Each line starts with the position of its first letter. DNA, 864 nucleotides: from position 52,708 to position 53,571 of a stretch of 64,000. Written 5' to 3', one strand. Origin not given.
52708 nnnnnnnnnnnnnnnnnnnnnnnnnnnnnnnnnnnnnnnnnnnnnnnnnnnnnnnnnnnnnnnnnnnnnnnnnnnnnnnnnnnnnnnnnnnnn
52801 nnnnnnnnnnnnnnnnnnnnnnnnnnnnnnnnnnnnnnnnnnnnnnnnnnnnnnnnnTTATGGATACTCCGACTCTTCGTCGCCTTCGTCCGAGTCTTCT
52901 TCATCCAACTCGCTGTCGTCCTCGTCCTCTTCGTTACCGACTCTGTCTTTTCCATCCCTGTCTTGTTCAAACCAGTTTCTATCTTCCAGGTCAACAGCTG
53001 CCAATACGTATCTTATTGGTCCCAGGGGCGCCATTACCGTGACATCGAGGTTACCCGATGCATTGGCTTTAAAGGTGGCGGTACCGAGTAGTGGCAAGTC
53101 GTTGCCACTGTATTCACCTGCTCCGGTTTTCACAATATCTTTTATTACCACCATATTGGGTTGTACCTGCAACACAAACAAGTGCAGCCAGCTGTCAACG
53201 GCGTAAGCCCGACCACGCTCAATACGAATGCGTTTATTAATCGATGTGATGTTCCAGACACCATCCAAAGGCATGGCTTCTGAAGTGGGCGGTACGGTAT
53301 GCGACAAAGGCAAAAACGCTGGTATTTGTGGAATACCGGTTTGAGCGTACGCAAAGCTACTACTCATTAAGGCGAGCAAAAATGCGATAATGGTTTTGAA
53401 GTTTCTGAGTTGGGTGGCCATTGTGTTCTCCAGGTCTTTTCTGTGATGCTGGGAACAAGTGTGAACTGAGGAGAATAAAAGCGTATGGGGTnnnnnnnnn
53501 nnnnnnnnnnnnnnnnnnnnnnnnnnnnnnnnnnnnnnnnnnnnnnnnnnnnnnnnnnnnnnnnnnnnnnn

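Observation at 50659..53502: The same 7-4-7 palindrome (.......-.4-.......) lies at the same distance upstream of two secreted-protein genes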

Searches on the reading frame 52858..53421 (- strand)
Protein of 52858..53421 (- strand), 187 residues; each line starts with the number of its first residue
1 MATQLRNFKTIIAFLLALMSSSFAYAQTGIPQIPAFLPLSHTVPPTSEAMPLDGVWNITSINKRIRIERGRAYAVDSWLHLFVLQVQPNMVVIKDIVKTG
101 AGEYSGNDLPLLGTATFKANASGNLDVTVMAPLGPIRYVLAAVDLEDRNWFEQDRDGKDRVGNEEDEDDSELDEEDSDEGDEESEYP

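Call 7: search_protein_families(library=pfam, proteins=[window:52858-53421:-], max_evalue=0.01)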
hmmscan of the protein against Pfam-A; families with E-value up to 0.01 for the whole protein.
window:52858-53421:- (187 aa): 0 families

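Call 9: find_related_loci(query=window:52858-53421:-, collection=genome_contigs, flank=10000)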
Query window:52858-53421:- (187 aa) in genome_contigs; peptide patterns used: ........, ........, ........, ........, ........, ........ (x = any residue, [..] = any of these).
213 stretches matched a pattern; 3 encode a relative of the query (tblastn E <= 1e-3); 3 distinct loci.
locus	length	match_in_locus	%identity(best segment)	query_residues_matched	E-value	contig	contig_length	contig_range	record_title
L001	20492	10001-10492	80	1-161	1e-86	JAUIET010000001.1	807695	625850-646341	MAG: Gammaproteobacteria bacterium isolate 8_bin.44 NODE_7_length_807695_cov_3.820011, whole genome shotgun sequence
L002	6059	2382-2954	61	1-187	5e-73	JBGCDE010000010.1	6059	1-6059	MAG: Pseudomonadales bacterium isolate SGMAG-84 contig10, whole genome shotgun sequence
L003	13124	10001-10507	40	6-171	1e-34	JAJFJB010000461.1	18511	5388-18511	MAG: Alphaproteobacteria bacterium isolate OFTM273 OFTM273_460, whole genome shotgun sequence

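Call 17: search_protein_families(library=pfam, proteins=[L003:7564-8286:-, L003:8321-9916:-, L003:9899-10615:+, L003:10719-11504:+, L003:4677-7448:-], max_evalue=0.001)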
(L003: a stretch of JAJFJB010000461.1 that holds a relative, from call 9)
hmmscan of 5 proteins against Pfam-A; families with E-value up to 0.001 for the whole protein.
L003:7564-8286:- (240 aa): 3 families
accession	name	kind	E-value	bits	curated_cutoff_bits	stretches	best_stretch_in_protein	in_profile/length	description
PF00072.30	Response_reg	-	6.9e-18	65.3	30.2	1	32-146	2-109/111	Response regulator receiver domain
PF00196.25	GerE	-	9e-15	54.5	23.5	1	173-226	2-55/57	Bacterial regulatory proteins, luxR family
PF08281.18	Sigma70_r4_2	-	6.9e-05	22.9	25.7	1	173-209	10-47/54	Sigma-70, region 4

L003:8321-9916:- (531 aa): 4 families
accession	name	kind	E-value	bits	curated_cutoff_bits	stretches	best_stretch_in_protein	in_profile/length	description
PF02518.31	HATPase_c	-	3.3e-17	63.3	26.4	1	430-530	6-110/111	Histidine kinase-, DNA gyrase B-, and HSP90-like ATPase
PF00512.31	HisKA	-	4.9e-06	26.9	26.9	1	318-362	2-47/66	His Kinase A (phospho-acceptor) domain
PF13581.12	HATPase_c_2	-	8e-05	23.1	27.4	1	438-513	40-114/127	Histidine kinase-like ATPase domain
PF07695.17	7TMR-DISM_7TM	-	0.00067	20.1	29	0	75-274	7-203/205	7TM diverse intracellular signalling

L003:9899-10615:+ (238 aa): 0 families

L003:10719-11504:+ (261 aa): 2 families
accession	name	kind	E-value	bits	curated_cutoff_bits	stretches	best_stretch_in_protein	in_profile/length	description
PF00378.25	ECH_1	-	3.5e-58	197.3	27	1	10-260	2-250/251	Enoyl-CoA hydratase/isomerase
PF16113.10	ECH_2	-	3.4e-35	122.6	27.2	1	16-196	3-184/335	Enoyl-CoA hydratase/isomerase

L003:4677-7448:- (923 aa): 0 families

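Call 23: find_related_loci(query=A3, collection=metagenome_contigs, flank=6000)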
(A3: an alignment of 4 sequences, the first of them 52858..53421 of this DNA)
Query A3 (187 aa) in metagenome_contigs; peptide patterns used: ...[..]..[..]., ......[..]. (x = any residue, [..] = any of these).
167 stretches matched a pattern; 1 encode a relative of the query (tblastn E <= 1e-3); 1 distinct loci.
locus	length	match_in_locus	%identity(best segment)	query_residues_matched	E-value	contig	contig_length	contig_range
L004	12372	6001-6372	47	30-154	3e-39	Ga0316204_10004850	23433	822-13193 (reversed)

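Call 24: find_related_loci(query=A3, collection=genome_contigs, flank=6000)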
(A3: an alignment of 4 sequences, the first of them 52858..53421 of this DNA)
Query A3 (187 aa) in genome_contigs; peptide patterns used: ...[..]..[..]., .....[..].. (x = any residue, [..] = any of these).
179 stretches matched a pattern; 5 encode a relative of the query (tblastn E <= 1e-3); 5 distinct loci.
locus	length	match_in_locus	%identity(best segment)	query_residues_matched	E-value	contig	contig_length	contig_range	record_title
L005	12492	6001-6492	80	1-161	1e-86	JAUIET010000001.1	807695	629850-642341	MAG: Gammaproteobacteria bacterium isolate 8_bin.44 NODE_7_length_807695_cov_3.820011, whole genome shotgun sequence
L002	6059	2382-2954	61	1-187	4e-73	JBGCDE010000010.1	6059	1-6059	MAG: Pseudomonadales bacterium isolate SGMAG-84 contig10, whole genome shotgun sequence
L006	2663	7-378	52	30-154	9e-41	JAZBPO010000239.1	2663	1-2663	MAG: Pseudomonadales bacterium isolate bin.244 k117_4785129, whole genome shotgun sequence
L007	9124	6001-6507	40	6-171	9e-35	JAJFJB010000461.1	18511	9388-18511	MAG: Alphaproteobacteria bacterium isolate OFTM273 OFTM273_460, whole genome shotgun sequence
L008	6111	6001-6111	68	30-67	2e-10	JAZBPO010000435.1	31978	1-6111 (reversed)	MAG: Pseudomonadales bacterium isolate bin.244 k117_8850412, whole genome shotgun sequence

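Call 47: search_protein_families(library=ncbifam, proteins=[window:52858-53421:-], max_evalue=0.01)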
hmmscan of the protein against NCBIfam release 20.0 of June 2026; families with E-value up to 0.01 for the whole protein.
window:52858-53421:- (187 aa): 0 families

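Call 64: search_solved_structures(query=window:52858-53421:-, max_evalue=1)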
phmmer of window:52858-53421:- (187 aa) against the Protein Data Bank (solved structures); distinct sequences matched with E-value up to 1: 0.

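Call 71: find_homologous_proteins(query=window:52858-53421:-, max_evalue=0.00001)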
Query window:52858-53421:- (187 aa): 68 proteins with E <= 0.00001 among 224 candidates.
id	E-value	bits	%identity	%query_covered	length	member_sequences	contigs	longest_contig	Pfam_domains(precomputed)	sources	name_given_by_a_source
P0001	2.9e-119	414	100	100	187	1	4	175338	-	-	-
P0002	1.3e-104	366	96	86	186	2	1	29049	-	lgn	-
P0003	6.8e-97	341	87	84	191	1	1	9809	-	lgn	-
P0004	1.5e-93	330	86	86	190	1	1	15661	-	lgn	-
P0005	6.8e-92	324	84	86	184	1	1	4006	-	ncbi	-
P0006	4.9e-87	309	80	86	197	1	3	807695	-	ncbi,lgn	-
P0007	1.1e-79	285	78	88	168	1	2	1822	-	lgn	-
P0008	6.1e-74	266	71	82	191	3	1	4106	-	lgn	-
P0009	1.3e-72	262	66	97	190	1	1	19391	-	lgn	-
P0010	2.2e-71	258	67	97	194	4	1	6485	-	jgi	-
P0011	7.9e-67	243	59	94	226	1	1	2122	-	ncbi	-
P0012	4.6e-65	237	65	83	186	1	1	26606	-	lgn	-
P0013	2.6e-64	235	67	79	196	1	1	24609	-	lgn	-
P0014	1.0e-43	167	52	78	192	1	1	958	-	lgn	-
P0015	1.6e-43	167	46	98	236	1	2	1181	-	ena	-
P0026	1.7e-39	154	54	74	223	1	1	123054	-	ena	-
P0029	3.8e-39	153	50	83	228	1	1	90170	-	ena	-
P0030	8.7e-39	151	47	84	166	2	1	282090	-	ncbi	-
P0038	1.3e-37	148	55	74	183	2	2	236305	-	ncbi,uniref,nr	ncbi:hypothetical protein [Denitromonas ohlonensis]|uniref:Uncharacterized protein n=2 Tax=Denitromo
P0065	7.6e-29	119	53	65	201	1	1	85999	-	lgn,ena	-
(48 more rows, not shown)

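Call 73: find_encoding_contigs(protein=P0038, flank=4000, max_places=2)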
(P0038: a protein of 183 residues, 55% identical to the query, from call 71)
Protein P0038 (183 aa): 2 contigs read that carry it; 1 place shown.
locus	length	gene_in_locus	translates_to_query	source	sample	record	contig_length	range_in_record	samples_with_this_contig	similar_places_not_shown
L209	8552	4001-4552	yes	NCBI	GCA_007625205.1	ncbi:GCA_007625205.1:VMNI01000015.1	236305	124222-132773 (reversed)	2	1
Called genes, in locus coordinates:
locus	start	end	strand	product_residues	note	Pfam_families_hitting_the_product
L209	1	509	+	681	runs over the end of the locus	PF09084:NMT1, PF08447:PAS_3, PF00990:GGDEF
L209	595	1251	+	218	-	PF00072:Response_reg, PF08281:Sigma70_r4_2 (weak), PF00196:GerE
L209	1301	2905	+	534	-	PF00512:HisKA (faint), PF13581:HATPase_c_2, PF02518:HATPase_c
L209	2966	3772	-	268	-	-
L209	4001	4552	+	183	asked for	-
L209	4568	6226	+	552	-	-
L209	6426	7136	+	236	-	-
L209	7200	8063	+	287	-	PF02653:BPD_transp_2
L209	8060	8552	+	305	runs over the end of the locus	PF02653:BPD_transp_2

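Call 74: find_encoding_contigs(protein=P0030, flank=4000, max_places=2)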
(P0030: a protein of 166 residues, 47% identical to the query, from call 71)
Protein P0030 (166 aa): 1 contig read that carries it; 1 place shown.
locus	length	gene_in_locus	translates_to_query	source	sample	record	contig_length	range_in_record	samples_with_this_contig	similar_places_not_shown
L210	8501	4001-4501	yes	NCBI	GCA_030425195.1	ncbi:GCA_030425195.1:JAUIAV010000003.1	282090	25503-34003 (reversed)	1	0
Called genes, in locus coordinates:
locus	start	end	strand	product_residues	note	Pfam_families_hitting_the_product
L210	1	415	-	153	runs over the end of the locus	PF08719:NADAR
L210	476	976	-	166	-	-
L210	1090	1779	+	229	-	PF04298:Zn_peptidase_2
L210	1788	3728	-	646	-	-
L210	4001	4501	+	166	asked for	-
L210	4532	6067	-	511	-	PF00512:HisKA (weak), PF02518:HATPase_c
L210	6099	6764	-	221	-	PF00072:Response_reg, PF08281:Sigma70_r4_2, PF00196:GerE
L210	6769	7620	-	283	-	-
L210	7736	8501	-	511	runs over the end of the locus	PF00884:Sulfatase, PF01663:Phosphodiest (faint), PF16347:SGSH_C (weak)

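Call 78: find_encoding_contigs(protein=P0026, flank=4000, max_places=1)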
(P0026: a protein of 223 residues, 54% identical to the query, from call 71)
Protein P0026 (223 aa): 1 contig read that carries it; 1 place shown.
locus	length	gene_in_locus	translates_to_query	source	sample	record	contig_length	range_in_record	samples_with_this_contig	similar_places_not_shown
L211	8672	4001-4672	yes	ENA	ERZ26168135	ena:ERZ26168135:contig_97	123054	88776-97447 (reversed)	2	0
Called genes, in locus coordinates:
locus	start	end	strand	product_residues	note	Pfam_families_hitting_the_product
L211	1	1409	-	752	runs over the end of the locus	-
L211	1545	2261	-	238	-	PF00072:Response_reg, PF00196:GerE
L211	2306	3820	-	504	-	PF07695:7TMR-DISM_7TM, PF00512:HisKA (faint), PF02518:HATPase_c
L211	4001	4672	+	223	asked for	-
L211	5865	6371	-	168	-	-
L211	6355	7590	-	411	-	-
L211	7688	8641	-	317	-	-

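Call 79: find_encoding_contigs(protein=P0029, flank=4000, max_places=1)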
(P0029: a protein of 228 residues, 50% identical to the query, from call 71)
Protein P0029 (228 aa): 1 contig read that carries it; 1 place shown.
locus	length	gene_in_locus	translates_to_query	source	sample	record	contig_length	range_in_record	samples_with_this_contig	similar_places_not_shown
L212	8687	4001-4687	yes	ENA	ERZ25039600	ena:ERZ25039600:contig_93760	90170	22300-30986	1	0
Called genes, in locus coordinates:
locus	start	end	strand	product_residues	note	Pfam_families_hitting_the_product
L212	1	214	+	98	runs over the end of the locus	PF21221:B_lactamase-like_C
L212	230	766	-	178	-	-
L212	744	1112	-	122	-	PF00753:Lactamase_B (weak)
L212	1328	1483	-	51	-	-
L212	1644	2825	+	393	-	PF06433:Me-amine-dh_H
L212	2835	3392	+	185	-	PF02975:Me-amine-dh_L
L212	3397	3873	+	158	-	-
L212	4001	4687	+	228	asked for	-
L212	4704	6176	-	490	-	PF00196:GerE, PF08281:Sigma70_r4_2 (faint), PF00515:TPR_1 (faint), PF07719:TPR_2 (faint), PF13181:TPR_8 (faint), PF13414:TPR_11, PF13432:TPR_16 (weak), PF14559:TPR_19, +2 more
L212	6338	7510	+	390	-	-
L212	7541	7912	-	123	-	-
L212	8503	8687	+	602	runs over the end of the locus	PF00501:AMP-binding, PF13193:AMP-binding_C (faint)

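Call 80: find_encoding_contigs(protein=P0065, flank=4000, max_places=1)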
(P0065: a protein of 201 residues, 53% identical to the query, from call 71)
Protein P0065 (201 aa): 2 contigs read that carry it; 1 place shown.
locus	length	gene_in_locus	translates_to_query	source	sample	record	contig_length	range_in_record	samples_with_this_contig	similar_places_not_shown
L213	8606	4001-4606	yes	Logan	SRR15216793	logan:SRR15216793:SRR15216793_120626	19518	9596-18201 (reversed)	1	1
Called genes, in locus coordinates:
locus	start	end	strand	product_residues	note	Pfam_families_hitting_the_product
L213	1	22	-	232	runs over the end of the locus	PF13618:Gluconate_2-dh3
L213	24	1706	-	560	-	PF00732:GMC_oxred_N, PF00890:FAD_binding_2 (faint), PF05199:GMC_oxred_C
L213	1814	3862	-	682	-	-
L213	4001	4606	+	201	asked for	-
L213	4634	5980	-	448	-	PF02447:GntP_permease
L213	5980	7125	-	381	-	PF08450:SGL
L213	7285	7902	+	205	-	PF00072:Response_reg, PF00196:GerE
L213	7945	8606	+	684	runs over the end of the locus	PF07696:7TMR-DISMED2, PF07695:7TMR-DISM_7TM, PF13581:HATPase_c_2 (weak), PF02518:HATPase_c, PF13589:HATPase_c_3 (weak)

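Call 85: predict_structure(alignment_id=A5)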
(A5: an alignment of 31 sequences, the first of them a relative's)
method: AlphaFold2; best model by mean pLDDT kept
length: 187 residues; sequences in the alignment: 31
mean_pLDDT: 84.7   pTM: 0.68
mean pLDDT of the five models: 84.7, 84.6, 83.4, 82.8, 81.1
residues with pLDDT >= 90: 115; 70-90: 27; 50-70: 39; < 50: 6
segments of 3 or more residues with pLDDT < 50: none
pLDDT, mean of each block of 10 residues (from residue 1): 68 82 53 88 94 98 98 95 89 98 97 97 98 95 98 89 54 55 56
secondary structure, 60 per line:
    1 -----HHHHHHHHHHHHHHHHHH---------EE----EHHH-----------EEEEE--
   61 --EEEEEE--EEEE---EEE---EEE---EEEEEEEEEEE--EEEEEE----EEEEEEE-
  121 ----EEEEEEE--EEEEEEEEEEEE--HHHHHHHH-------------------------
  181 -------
elements in order: H6-23 E54-58 E63-68 E71-74 E78-80 E84-86 E90-100 E103-108 E113-119 E125-131 E134-145 H148-155

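Call 88: fold_search(model_id=the predicted structure, library=pdb)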
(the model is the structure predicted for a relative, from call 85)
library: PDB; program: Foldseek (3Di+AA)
matches with E <= 10: 948; with E <= 0.001: 0
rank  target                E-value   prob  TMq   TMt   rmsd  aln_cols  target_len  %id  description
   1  4inn_B                7.9e-03  1.00  0.35  0.43   6.3       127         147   14  Protein HP1028 from the human pathogen Helicobacter pylori belongs to the lipocalin family (released 2013-07-31)
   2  4inn_A                1.5e-02  1.00  0.36  0.44   7.0       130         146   14  Protein HP1028 from the human pathogen Helicobacter pylori belongs to the lipocalin family (released 2013-07-31)
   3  4gzv_H                2.1e-02  0.99  0.35  0.47   6.2       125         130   10  Crystal structure of a lipocalin family protein (BACOVA_00364) from Bacteroides ovatus ATCC 8483 at 1.95 A resolution (released 2012-11-07)
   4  7ry5_AAA              7.4e-02  0.95  0.29  0.38   6.1       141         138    8  Cellular Retinoic Acid Binding Protein II with Bound Inhibitor 4-[6-({4-[(fluorosulfonyl)oxy]phenyl}ethynyl)-4,4-dim (released 2021-12-15)
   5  2fs6_A                8.3e-02  0.96  0.30  0.39   6.0       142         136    9  Crystal Structure of Apo-Cellular Retinoic Acid Binding Protein Type II At 1.35 Angstroms Resolution (released 2006-09-19)
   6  7ry5_BBB              1.2e-01  0.93  0.31  0.38   5.6       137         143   11  Cellular Retinoic Acid Binding Protein II with Bound Inhibitor 4-[6-({4-[(fluorosulfonyl)oxy]phenyl}ethynyl)-4,4-dim (released 2021-12-15)
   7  4yko_A                1.3e-01  0.92  0.31  0.39   6.1       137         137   12  Crystal structure of the R111K:Y134F:T54V:R132Q:P39Q:R59Y:A32Y:F3Q mutant of human Cellular Retinoic Acid Binding Prot (released 2016-03-09)
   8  5ogb                  1.4e-01  0.93  0.31  0.41   5.4       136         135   12  Human Cellular Retinoic Acid Binding Protein II (CRABPII) with bound synthetic retinoid DC360. (released 2018-10-24)
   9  6noe                  1.4e-01  0.92  0.30  0.39   5.8       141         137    8  Crystal Structure of the All-Trans Retinal-Bound R111K:Y134F:T54V:R132Q:P39Y:R59Y:L121E:I63D Mutant of Human Cellular Re (released 2019-01-30)
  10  6z2u                  1.4e-01  0.82  0.28  0.37   7.9       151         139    9  M2 mutant (R111K:Y134F:T54V:R132Q:P39Y:R59Y) of human cellular retinoic acid binding protein II (released 2021-06-02)
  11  2frs_B                1.5e-01  0.90  0.30  0.39   6.0       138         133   10  Crystal structure of the f15w mutant of apo-cellular retinoic acid binding protein type ii at 1.51 angstroms resolutio (released 2006-09-19)
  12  3fa9_A                1.6e-01  0.91  0.31  0.39   6.2       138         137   12  Crystal structure of the apo R132K:Y134F:R111L:L121D mutant of cellular retinoic acid-binding protein II at 1.94 angst (released 2009-10-27)
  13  6mov                  1.6e-01  0.87  0.29  0.38   6.1       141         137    8  Crystal Structure of the All-trans Retinal bound R111K:Y134F:T54V:R132Q:P39Y:R59Y:L121Q Human Cellular Retinoic Acid Bin (released 2019-01-09)
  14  4m7m                  1.7e-01  0.90  0.30  0.38   6.0       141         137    9  Crystal structure of the R111K:R132Q:Y134F:T54V:R59W:A32W mutant of the Cellular Retinoic Acid Binding Protein Type II i (released 2013-10-09)
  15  4qgw_A                1.7e-01  0.90  0.30  0.38   6.0       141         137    9  Crystal structure of the R132K:R111L:L121D mutant of Cellular Retinoic Acid Binding ProteinII complexed with a synthet (released 2015-01-28)
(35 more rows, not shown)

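Call 91: search_protein_families(library=pfam, proteins=[L209:2966-3772:-, L209:4568-6226:+, L209:6426-7136:+], max_evalue=0.001)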
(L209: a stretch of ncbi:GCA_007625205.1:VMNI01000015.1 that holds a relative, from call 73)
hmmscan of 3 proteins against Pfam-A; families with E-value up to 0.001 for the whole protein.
L209:2966-3772:- (268 aa): 0 families

L209:4568-6226:+ (552 aa): 0 families

L209:6426-7136:+ (236 aa): 0 families
